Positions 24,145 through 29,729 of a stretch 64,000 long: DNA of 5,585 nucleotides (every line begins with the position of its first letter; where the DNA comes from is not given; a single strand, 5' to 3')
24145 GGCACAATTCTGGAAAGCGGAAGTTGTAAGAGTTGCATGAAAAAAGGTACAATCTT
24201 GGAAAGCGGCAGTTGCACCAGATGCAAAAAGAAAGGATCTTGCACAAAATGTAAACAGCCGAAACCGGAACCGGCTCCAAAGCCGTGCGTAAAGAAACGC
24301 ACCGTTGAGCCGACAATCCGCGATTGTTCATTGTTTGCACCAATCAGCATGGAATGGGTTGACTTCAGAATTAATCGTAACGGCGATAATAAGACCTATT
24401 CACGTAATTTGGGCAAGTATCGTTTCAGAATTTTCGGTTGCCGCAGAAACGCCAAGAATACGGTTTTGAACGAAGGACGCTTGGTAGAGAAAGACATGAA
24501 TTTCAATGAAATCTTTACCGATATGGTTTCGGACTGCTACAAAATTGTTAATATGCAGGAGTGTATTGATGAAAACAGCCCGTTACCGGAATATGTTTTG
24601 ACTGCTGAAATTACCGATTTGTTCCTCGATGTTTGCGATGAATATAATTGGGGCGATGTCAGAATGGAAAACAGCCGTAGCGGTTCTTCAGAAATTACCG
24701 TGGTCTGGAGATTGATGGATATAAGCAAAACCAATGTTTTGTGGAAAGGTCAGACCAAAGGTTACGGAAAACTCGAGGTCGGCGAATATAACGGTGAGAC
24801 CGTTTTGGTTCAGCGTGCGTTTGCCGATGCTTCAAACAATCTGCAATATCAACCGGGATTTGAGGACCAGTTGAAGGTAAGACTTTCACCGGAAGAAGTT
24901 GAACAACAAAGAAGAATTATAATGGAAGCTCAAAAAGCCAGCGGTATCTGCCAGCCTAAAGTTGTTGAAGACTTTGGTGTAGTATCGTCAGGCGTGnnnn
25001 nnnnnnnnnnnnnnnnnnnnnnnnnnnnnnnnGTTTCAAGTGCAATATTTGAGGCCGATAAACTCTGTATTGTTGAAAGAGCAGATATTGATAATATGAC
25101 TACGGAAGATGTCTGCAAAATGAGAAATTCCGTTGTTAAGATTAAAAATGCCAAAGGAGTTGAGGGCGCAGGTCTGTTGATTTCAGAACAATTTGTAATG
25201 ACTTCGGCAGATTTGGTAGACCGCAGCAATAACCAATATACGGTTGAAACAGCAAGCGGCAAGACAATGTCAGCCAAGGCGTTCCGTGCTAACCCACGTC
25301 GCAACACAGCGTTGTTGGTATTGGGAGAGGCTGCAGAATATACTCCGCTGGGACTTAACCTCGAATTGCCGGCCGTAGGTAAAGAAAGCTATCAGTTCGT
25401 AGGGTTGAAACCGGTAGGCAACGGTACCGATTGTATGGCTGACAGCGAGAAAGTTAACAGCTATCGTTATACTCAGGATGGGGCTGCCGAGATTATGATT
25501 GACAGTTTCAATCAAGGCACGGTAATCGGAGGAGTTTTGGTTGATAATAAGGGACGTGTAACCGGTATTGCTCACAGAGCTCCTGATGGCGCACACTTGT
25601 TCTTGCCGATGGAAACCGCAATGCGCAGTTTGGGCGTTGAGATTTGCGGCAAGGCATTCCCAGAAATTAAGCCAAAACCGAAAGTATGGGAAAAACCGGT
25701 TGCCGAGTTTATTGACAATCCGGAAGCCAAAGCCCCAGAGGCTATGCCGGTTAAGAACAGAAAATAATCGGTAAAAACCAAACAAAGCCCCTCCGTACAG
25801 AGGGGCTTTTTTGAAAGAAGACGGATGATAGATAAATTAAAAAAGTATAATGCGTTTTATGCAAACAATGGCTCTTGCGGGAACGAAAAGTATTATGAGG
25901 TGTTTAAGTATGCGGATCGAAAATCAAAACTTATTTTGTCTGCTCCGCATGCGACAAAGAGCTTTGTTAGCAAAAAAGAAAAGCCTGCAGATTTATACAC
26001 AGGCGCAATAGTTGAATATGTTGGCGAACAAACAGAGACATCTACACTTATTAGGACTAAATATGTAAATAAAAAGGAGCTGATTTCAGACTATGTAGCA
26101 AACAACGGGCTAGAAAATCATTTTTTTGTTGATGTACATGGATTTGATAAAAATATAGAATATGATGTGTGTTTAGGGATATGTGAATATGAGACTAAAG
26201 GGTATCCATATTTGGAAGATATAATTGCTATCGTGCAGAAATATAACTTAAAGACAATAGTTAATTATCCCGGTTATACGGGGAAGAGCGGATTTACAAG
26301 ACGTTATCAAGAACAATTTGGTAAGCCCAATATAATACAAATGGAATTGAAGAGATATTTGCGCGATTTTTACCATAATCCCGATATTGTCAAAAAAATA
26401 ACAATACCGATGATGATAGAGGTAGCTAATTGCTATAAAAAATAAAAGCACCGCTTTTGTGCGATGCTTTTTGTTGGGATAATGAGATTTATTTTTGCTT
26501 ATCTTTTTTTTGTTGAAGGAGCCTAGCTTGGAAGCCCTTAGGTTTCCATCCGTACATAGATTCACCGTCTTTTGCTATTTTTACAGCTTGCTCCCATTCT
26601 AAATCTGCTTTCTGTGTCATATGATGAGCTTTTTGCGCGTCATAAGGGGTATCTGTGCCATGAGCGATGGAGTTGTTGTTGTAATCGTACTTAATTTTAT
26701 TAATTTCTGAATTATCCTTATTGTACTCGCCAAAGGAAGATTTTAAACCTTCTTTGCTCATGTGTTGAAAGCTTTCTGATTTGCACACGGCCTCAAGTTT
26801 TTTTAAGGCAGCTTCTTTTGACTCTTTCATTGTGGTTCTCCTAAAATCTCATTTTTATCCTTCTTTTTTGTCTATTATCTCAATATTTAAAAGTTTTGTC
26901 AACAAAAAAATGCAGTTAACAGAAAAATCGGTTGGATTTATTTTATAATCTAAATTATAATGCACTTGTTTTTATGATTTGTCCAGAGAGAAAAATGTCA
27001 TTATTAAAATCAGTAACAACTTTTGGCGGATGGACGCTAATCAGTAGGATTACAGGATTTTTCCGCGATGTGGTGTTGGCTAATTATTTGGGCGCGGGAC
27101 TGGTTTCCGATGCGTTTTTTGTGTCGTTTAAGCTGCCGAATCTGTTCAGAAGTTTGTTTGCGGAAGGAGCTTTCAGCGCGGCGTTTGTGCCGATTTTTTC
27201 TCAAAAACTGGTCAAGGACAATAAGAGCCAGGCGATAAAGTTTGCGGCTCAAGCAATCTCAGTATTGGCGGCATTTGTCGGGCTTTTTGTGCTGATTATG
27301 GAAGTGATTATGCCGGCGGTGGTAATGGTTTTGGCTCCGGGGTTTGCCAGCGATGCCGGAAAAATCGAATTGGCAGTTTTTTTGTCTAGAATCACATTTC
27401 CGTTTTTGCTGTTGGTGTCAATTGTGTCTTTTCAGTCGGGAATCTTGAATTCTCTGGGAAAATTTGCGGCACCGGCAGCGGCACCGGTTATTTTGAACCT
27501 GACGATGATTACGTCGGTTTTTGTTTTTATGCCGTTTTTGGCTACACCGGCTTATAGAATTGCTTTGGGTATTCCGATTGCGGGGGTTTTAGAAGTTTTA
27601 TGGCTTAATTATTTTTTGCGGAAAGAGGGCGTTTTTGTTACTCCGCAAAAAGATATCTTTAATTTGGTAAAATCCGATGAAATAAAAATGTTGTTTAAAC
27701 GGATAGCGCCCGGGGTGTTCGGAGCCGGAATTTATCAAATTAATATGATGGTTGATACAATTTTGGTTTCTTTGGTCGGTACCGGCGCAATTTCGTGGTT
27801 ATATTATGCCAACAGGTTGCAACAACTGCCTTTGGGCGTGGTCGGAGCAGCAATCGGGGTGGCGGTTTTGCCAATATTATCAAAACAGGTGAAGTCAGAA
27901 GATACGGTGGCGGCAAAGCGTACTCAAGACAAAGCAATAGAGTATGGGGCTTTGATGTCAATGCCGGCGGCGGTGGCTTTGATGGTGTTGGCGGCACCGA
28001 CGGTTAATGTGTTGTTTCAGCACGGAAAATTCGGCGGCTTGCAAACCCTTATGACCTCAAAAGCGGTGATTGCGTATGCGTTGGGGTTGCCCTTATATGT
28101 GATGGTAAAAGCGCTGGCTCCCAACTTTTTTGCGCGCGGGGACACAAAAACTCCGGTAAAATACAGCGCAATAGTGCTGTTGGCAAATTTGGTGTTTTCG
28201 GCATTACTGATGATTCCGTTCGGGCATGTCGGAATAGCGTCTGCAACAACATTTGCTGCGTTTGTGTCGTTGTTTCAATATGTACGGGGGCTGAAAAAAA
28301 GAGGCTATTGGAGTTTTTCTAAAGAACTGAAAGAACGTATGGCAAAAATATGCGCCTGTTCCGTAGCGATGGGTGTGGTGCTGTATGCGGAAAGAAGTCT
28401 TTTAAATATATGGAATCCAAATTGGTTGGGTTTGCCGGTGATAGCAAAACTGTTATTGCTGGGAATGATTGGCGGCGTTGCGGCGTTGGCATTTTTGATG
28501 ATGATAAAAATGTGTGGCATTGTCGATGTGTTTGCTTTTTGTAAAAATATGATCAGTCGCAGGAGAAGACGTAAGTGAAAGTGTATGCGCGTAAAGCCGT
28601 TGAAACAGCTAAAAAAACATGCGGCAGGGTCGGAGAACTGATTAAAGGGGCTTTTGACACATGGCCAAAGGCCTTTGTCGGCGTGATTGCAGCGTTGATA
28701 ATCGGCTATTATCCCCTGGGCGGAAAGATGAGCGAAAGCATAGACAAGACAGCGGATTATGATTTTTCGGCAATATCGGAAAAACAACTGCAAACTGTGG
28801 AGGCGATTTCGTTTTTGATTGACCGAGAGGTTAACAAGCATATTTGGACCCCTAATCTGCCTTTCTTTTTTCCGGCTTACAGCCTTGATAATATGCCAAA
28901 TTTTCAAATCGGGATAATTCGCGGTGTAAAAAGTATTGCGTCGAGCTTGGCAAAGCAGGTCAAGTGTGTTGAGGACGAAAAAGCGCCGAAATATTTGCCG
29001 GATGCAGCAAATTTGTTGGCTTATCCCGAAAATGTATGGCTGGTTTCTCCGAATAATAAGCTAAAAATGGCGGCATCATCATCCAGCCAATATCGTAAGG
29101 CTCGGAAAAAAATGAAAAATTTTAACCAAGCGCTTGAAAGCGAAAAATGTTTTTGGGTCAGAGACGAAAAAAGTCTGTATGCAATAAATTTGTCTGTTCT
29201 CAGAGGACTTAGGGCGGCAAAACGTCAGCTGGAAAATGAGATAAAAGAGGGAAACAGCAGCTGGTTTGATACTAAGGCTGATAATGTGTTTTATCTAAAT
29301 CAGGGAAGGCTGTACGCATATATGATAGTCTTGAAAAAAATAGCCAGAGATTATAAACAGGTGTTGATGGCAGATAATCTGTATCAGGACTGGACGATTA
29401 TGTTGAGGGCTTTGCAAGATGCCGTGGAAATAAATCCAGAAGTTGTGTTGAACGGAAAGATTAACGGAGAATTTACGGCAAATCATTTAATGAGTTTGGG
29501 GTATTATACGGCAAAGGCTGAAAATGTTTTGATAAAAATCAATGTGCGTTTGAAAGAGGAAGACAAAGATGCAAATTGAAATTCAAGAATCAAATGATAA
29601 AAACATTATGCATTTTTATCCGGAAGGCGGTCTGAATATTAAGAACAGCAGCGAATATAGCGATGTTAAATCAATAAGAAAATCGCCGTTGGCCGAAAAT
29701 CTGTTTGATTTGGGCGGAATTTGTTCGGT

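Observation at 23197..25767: Secreted CxxC-repeat protein ending in a dead trypsin-fold domain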

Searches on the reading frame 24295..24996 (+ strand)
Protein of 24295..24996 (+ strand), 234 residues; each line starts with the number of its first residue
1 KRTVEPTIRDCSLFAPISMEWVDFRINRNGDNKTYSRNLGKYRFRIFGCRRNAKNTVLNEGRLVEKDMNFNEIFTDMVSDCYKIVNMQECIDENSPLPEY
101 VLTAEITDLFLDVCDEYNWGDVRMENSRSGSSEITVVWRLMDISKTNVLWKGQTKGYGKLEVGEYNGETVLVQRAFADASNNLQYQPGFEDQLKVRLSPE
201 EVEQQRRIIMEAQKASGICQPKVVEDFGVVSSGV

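Call 23: predict_structure(alignment_id=A3)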
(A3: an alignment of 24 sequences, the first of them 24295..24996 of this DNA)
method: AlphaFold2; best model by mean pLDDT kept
length: 234 residues; sequences in the alignment: 24
mean_pLDDT: 68.5   pTM: 0.69
mean pLDDT of the five models: 68.5, 67.0, 64.8, 64.1, 63.3
residues with pLDDT >= 90: 41; 70-90: 93; 50-70: 33; < 50: 67
segments of 3 or more residues with pLDDT < 50: 1-6, 25-62, 116-126, 223-234
pLDDT, mean of each block of 10 residues (from residue 1): 53 87 47 27 34 39 59 83 83 87 82 51 52 86 86 90 68 87 92 90 85 74 46 37
secondary structure, 60 per line:
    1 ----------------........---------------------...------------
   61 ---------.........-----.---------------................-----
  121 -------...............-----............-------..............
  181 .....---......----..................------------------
elements in order: E17-24 E46-48 H70-78 E100-115 E128-142 E148-159 H167-185 H189-194 H199-216
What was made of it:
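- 24319..24954 (+): Middle domain (residues ~375-586): LptE/CsgG/PelC-like alpha/beta fold with six invariant Cys. It carries a conserved, very basic loop (residues 391-432, pI 11.3) that AF2 could not model. AF2 model (call 23).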

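Call 28: fold_search(model_id=the predicted structure, library=pdb)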
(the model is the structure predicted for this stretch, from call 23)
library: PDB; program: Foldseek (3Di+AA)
matches with E <= 10: 557; with E <= 0.001: 29
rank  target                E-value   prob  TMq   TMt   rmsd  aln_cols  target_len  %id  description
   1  4uv2_B                4.1e-05  1.00  0.38  0.38  14.3       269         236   10  Structure of the curli transport lipoprotein CsgG in a non-lipidated, pre-pore conformation (released 2014-09-24)
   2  4uv2_I                6.0e-05  1.00  0.39  0.39  13.7       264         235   11  Structure of the curli transport lipoprotein CsgG in a non-lipidated, pre-pore conformation (released 2014-09-24)
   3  4uv3_C                6.7e-05  1.00  0.38  0.37  13.5       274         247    8  Structure of the curli transport lipoprotein CsgG in its membrane- bound conformation (released 2014-09-24)
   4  4uv2_G                6.7e-05  1.00  0.28  0.28  18.6       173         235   13  Structure of the curli transport lipoprotein CsgG in a non-lipidated, pre-pore conformation (released 2014-09-24)
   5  2n8x_MODEL_1_A        7.6e-05  0.93  0.19  0.25  20.4       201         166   15  Solution structure of LptE from Pseudomonas Aerigunosa (released 2016-05-25)
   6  4uv2_J                8.1e-05  1.00  0.39  0.40  13.7       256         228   10  Structure of the curli transport lipoprotein CsgG in a non-lipidated, pre-pore conformation (released 2014-09-24)
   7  4kwy_B                8.7e-05  1.00  0.32  0.51   7.8       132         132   17  Crystal structure of a putative lipoprotein (CC_3750) from Caulobacter crescentus CB15 at 2.40 A resolution (released 2013-06-19)
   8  4uv2_P                9.2e-05  1.00  0.32  0.34  14.2       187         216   11  Structure of the curli transport lipoprotein CsgG in a non-lipidated, pre-pore conformation (released 2014-09-24)
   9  4uv3_A                1.2e-04  1.00  0.38  0.36  14.3       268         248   10  Structure of the curli transport lipoprotein CsgG in its membrane- bound conformation (released 2014-09-24)
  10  4uv2_N                1.3e-04  1.00  0.43  0.43  12.7       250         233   10  Structure of the curli transport lipoprotein CsgG in a non-lipidated, pre-pore conformation (released 2014-09-24)
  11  6l7a_A                1.3e-04  0.99  0.36  0.34  15.8       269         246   10  CsgFG complex in Curli biogenesis system (released 2020-01-15)
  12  4uv2_F                1.4e-04  1.00  0.39  0.39  13.7       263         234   11  Structure of the curli transport lipoprotein CsgG in a non-lipidated, pre-pore conformation (released 2014-09-24)
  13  4kwy_A                1.5e-04  0.99  0.23  0.37  15.0       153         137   15  Crystal structure of a putative lipoprotein (CC_3750) from Caulobacter crescentus CB15 at 2.40 A resolution (released 2013-06-19)
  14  4uv2_E                1.6e-04  1.00  0.41  0.40  12.8       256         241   10  Structure of the curli transport lipoprotein CsgG in a non-lipidated, pre-pore conformation (released 2014-09-24)
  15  6l7c_A                1.6e-04  0.99  0.34  0.32  16.9       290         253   11  CsgFG complex with substrate CsgAN6 peptide in Curli biogenesis system (released 2020-01-15)
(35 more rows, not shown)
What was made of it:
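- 24319..24954 (+): Foldseek PDB hits to CsgG, LptE, CC_3750, FlgT, PelC, DUF330 and HpaA, 29 hits at E<1e-3 (call 28).
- On LptE / PelC-like periplasmic lipoprotein fold: The model has pLDDT 68 and two unmodelled loops (calls 23, 28).
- Closest known: LptE / PelC / CsgG / PqiC. Same: All 29 Foldseek hits at E<1e-3 come from this fold group (call 28).
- Middle domain fold: calls 23, 28.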

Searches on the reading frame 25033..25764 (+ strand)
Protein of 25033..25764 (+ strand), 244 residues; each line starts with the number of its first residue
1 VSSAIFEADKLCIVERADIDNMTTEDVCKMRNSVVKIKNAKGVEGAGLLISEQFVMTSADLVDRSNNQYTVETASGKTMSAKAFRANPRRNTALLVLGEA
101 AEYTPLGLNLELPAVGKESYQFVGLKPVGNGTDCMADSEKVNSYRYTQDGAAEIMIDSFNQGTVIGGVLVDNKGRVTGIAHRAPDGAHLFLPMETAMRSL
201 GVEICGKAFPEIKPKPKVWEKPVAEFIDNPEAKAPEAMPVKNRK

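Call 21: search_solved_structures(query=window:25033-25764:+, max_evalue=10, show_alignments=5)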
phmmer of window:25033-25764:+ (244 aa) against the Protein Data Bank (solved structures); distinct sequences matched with E-value up to 10: 3.
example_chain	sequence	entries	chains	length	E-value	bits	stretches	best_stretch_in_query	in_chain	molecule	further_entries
3lt3_A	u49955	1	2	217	0.021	17.8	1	25-131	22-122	POSSIBLE MEMBRANE-ASSOCIATED SERINE PROTEASE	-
3k6z_A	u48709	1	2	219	0.028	17.4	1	25-111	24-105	POSSIBLE MEMBRANE-ASSOCIATED SERINE PROTEASE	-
3k6y_A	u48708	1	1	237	0.035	17.1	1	25-111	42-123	POSSIBLE MEMBRANE-ASSOCIATED SERINE PROTEASE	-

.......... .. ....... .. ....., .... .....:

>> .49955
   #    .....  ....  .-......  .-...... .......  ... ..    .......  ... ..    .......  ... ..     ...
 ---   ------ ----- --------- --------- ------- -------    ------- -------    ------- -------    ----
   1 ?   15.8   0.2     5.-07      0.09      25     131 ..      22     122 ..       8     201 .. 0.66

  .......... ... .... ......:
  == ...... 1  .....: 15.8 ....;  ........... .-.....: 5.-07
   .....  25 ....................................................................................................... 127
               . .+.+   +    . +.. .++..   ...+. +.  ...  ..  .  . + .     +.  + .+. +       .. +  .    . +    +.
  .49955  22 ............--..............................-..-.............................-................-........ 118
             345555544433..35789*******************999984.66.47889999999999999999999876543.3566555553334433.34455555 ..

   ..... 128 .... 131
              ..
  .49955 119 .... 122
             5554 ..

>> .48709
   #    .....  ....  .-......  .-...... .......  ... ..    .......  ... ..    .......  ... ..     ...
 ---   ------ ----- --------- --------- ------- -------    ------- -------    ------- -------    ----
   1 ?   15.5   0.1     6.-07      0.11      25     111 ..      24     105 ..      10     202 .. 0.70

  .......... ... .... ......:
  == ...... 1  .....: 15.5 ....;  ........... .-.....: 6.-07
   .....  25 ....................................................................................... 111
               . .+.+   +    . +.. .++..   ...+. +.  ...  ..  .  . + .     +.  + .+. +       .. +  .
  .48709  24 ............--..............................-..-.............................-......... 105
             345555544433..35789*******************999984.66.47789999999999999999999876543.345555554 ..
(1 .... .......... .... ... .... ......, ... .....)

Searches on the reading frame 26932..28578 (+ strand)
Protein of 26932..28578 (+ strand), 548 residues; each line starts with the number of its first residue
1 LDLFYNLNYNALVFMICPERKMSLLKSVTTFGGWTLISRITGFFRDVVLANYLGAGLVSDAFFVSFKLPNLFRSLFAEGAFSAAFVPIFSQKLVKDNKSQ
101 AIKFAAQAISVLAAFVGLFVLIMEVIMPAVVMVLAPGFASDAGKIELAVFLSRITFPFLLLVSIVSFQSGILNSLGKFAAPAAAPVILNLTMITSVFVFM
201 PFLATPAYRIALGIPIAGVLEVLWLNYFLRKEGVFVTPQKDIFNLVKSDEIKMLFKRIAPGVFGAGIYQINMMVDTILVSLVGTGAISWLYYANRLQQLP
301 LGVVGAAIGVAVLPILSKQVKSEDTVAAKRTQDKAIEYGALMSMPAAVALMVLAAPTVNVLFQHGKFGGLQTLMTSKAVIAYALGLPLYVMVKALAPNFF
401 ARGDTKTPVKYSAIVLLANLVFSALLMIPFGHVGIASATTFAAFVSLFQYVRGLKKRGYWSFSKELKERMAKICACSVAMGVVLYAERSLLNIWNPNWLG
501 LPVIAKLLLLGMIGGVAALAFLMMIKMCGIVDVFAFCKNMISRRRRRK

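Call 15: search_protein_families(library=pfam, proteins=[window:26932-28578:+], max_evalue=0.001)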
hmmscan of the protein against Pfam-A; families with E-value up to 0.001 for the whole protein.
window:26932-28578:+ (548 aa): 1 family
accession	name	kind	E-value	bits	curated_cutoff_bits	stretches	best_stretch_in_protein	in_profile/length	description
PF03023.19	MurJ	-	5.8e-112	375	27.4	1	49-496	1-442/451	Lipid II flippase MurJ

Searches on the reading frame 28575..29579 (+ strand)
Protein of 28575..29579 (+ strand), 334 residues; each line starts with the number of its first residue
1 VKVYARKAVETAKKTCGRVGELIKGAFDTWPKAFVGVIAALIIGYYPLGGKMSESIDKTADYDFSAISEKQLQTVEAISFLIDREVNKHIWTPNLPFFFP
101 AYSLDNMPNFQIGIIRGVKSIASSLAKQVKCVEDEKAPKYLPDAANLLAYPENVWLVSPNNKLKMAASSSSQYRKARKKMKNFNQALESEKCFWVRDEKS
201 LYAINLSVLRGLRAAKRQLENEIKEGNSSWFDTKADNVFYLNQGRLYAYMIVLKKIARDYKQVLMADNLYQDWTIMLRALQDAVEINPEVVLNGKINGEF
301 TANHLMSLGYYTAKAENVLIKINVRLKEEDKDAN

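Call 15: search_protein_families(library=pfam, proteins=[window:28575-29579:+], max_evalue=0.001)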
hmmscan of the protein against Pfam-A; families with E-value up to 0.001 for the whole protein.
window:28575-29579:+ (334 aa): 1 family
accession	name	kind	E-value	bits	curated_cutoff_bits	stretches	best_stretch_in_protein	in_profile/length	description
PF10095.14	DUF2333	-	2.4e-13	50.2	22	1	214-323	217-324/330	Uncharacterized protein conserved in bacteria (DUF2333)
